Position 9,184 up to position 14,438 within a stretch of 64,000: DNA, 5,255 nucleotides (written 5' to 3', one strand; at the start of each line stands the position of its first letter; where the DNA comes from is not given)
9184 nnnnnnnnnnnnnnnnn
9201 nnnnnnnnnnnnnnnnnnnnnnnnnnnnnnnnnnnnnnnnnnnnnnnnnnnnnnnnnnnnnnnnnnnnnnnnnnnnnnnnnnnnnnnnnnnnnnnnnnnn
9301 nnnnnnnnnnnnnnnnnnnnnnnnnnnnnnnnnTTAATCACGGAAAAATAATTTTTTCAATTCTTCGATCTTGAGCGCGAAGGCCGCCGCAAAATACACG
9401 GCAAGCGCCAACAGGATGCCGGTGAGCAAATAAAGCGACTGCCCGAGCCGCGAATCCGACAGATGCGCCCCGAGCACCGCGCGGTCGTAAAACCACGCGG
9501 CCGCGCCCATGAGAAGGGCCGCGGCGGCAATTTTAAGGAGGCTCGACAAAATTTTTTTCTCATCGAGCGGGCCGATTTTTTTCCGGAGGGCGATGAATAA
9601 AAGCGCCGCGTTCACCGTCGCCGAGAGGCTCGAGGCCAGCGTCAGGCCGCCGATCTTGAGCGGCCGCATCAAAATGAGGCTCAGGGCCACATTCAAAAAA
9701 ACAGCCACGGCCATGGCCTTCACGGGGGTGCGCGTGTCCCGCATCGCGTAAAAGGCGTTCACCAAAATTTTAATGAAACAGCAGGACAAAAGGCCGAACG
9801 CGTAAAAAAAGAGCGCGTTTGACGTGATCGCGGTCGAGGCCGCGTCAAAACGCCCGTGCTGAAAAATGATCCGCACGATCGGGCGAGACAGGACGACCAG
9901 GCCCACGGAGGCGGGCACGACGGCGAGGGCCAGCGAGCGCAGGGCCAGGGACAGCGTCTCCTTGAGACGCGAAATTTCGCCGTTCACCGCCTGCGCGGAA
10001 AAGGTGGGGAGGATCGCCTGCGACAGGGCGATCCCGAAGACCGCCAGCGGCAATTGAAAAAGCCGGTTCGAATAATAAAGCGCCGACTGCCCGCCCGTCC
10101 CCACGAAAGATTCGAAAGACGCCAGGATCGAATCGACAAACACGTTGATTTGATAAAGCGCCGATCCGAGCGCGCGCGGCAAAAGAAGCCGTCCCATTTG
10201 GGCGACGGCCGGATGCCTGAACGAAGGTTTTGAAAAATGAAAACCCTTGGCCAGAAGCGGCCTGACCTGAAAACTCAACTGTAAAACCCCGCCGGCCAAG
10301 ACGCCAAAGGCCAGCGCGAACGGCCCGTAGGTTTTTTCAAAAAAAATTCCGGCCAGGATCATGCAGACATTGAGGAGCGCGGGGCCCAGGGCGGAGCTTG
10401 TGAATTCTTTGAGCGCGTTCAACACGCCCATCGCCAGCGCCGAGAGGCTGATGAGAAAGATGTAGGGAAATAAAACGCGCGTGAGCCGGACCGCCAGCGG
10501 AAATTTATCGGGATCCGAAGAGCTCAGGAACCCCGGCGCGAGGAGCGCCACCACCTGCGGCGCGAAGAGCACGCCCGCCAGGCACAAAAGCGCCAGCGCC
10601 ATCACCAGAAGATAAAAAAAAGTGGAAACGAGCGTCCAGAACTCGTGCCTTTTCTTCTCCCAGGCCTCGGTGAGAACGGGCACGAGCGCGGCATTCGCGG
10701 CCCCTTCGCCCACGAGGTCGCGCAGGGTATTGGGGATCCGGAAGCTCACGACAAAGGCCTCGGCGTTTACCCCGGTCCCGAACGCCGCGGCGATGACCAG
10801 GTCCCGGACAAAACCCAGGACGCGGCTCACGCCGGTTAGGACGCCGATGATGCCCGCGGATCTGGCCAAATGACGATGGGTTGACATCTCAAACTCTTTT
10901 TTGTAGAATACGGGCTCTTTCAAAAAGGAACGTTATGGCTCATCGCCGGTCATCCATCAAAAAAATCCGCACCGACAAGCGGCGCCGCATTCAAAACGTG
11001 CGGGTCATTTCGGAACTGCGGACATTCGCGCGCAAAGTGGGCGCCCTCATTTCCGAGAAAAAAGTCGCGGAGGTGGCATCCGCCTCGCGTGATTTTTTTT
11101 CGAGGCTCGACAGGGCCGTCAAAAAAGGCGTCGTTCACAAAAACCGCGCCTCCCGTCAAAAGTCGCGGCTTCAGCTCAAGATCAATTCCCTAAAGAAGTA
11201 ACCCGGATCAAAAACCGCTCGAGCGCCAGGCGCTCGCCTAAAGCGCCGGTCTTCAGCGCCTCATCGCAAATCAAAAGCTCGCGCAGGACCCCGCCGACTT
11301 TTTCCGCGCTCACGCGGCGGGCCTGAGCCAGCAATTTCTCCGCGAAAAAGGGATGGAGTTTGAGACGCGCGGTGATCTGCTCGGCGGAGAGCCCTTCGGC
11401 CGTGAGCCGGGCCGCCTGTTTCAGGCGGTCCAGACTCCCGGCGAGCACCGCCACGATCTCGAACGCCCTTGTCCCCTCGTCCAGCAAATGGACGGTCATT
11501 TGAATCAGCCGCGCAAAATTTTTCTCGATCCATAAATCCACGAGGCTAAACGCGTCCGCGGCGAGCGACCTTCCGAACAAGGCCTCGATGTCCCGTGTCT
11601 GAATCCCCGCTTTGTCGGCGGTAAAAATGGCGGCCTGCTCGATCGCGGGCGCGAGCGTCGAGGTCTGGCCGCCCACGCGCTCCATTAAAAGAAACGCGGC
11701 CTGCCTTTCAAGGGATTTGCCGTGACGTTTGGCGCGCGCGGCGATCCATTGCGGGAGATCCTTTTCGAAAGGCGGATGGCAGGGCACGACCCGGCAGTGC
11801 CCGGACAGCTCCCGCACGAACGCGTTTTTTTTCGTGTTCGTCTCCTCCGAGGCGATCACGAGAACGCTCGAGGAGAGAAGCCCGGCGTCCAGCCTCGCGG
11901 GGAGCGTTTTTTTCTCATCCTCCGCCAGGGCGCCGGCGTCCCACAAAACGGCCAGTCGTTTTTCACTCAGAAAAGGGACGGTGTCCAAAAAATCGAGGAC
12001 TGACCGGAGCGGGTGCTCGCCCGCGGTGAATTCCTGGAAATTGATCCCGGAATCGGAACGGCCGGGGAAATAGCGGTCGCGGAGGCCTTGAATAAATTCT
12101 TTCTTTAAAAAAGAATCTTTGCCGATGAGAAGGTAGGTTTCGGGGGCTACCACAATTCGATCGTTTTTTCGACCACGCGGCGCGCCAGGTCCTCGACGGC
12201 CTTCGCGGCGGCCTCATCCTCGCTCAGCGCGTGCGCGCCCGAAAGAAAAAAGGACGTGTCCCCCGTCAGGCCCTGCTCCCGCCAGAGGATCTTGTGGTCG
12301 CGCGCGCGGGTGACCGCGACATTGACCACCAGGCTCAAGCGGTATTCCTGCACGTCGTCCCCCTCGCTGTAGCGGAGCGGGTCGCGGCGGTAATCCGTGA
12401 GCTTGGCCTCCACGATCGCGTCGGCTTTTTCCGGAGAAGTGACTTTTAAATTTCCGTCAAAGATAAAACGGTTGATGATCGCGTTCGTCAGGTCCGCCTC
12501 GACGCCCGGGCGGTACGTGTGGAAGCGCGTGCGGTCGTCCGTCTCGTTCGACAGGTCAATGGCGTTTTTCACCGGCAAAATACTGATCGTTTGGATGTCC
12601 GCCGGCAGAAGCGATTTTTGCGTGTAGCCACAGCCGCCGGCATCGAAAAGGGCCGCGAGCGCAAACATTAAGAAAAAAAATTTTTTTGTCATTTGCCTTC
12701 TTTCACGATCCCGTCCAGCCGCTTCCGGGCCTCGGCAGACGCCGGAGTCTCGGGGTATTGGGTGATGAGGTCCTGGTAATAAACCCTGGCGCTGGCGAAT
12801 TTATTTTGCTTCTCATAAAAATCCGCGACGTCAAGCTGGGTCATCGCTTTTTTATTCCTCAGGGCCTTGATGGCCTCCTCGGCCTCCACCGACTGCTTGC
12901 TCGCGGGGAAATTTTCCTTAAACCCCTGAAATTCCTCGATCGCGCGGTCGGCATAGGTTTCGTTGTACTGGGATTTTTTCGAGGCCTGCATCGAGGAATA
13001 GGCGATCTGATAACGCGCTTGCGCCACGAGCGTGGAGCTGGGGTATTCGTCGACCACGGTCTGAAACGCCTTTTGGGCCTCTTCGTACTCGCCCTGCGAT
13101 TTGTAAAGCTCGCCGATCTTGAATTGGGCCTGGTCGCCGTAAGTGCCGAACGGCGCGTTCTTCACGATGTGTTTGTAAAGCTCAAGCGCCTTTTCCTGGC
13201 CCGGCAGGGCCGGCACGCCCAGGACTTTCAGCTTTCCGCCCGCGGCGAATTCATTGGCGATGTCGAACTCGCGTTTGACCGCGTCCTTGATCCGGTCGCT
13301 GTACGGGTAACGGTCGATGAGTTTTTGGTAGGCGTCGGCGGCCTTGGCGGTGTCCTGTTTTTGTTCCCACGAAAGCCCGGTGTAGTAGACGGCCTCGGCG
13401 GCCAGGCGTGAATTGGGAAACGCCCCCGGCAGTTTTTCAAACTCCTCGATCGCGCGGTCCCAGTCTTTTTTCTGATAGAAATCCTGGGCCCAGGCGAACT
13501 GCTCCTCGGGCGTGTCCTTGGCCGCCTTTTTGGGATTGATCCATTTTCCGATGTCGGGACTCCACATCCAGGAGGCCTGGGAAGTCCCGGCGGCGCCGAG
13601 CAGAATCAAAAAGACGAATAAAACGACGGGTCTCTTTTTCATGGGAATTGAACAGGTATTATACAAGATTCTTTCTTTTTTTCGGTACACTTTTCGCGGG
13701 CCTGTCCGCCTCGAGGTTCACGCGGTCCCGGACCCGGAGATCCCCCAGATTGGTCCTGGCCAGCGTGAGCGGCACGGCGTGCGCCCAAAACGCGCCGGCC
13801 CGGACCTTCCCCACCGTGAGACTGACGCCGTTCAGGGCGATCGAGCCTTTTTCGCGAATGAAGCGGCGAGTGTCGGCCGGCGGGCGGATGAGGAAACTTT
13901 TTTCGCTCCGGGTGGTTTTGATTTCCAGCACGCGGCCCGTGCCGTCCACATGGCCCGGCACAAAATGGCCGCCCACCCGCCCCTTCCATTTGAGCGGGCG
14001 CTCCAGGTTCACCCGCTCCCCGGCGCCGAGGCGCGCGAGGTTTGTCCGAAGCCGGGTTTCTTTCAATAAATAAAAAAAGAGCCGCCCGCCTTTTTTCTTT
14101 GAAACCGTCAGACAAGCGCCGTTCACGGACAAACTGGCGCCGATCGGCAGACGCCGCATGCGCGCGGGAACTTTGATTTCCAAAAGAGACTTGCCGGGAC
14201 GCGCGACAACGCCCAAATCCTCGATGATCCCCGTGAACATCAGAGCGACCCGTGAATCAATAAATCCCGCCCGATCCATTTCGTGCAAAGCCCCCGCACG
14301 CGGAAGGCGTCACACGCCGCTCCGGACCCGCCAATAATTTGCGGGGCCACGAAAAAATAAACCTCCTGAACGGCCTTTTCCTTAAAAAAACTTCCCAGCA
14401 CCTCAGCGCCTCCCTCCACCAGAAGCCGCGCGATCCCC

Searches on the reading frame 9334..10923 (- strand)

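Call 59: search_protein_families(library=pfam, proteins=[window:9334-10923:-], max_evalue=0.00001)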
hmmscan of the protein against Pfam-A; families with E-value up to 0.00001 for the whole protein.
window:9334-10923:- (529 aa): 2 families
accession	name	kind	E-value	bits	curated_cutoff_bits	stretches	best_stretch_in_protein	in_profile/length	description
PF03023.19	MurJ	-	8.7e-117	390.9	27.4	1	44-480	1-433/451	Lipid II flippase MurJ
PF13440.11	Polysacc_synt_3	-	8.8e-07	28.9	23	1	285-354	217-284/293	Polysaccharide biosynthesis protein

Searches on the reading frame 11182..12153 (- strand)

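Call 59: search_protein_families(library=pfam, proteins=[window:11182-12153:-], max_evalue=0.00001)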
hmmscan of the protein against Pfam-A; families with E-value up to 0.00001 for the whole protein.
window:11182-12153:- (323 aa): 2 families
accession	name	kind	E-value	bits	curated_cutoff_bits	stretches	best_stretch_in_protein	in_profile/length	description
PF21694.2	DNA_pol3_delta_C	-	3e-22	79.3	27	1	200-317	3-120/121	DNA polymerase III delta subunit, C-terminal domain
PF06144.19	DNA_pol3_delta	-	9.5e-07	29.3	21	1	7-125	1-123/124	DNA polymerase III, delta subunit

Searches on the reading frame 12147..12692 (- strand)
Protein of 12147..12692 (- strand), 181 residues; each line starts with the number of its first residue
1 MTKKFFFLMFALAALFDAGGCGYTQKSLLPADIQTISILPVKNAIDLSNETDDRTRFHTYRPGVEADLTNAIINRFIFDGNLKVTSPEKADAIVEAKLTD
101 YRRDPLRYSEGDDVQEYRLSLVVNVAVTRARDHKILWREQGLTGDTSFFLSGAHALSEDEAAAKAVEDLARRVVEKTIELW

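Call 41: search_protein_families(library=pfam, proteins=[window:12147-12692:-], max_evalue=0.00001)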
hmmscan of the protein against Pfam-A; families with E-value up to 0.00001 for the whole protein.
window:12147-12692:- (181 aa): 1 family
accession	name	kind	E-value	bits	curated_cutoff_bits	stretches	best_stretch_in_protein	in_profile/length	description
PF04390.17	LptE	-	3.1e-12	47.7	23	1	55-175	13-116/118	Lipopolysaccharide-assembly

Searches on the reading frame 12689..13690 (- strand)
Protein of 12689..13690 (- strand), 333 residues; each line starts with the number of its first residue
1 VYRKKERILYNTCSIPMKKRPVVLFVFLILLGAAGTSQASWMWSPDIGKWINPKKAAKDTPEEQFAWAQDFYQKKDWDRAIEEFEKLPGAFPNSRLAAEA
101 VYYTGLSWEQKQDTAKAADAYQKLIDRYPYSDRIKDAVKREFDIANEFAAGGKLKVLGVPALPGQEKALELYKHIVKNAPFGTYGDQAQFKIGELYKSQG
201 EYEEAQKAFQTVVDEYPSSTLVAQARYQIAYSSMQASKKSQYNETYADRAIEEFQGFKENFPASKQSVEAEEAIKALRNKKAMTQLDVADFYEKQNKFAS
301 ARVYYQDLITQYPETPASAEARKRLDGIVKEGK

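Call 59: search_protein_families(library=pfam, proteins=[window:12689-13690:-], max_evalue=0.00001)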
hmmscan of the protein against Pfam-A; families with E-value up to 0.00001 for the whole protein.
window:12689-13690:- (333 aa): 9 families
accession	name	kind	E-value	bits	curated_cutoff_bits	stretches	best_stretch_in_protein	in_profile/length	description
PF13174.12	TPR_6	-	7.9e-25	86.2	26.3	1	187-219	1-33/33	Tetratricopeptide repeat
PF13525.12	YfiO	-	2.5e-21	76.8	25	1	168-321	24-180/203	Outer membrane lipoprotein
PF07719.23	TPR_2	-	2.2e-15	55.9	27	0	188-218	3-33/34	Tetratricopeptide repeat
PF13432.12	TPR_16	-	9.7e-15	55.1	32.7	1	65-131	1-64/65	Tetratricopeptide repeat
PF13428.12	TPR_14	-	1.8e-12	47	23.5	0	188-225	3-40/44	Tetratricopeptide repeat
PF13512.12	TPR_18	-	1.6e-07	32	21.9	0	57-98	6-47/145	Tetratricopeptide repeat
PF14559.12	TPR_19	-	5.6e-07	30.2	25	0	185-226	24-65/68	Tetratricopeptide repeat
PF00515.34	TPR_1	-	1.9e-06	27.9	27.8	0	188-218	3-33/34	Tetratricopeptide repeat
PF13424.12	TPR_12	-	4.7e-06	27.1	30.1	0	167-213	21-72/77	Tetratricopeptide repeat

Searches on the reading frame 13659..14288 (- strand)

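Call 59: search_protein_families(library=pfam, proteins=[window:13659-14288:-], max_evalue=0.00001)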
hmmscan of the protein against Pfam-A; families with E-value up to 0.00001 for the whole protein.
window:13659-14288:- (209 aa): 1 family
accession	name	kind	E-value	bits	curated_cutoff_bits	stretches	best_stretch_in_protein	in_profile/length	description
PF00677.23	Lum_binding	-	2.8e-39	133.4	27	2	112-195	2-86/86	Lumazine binding domain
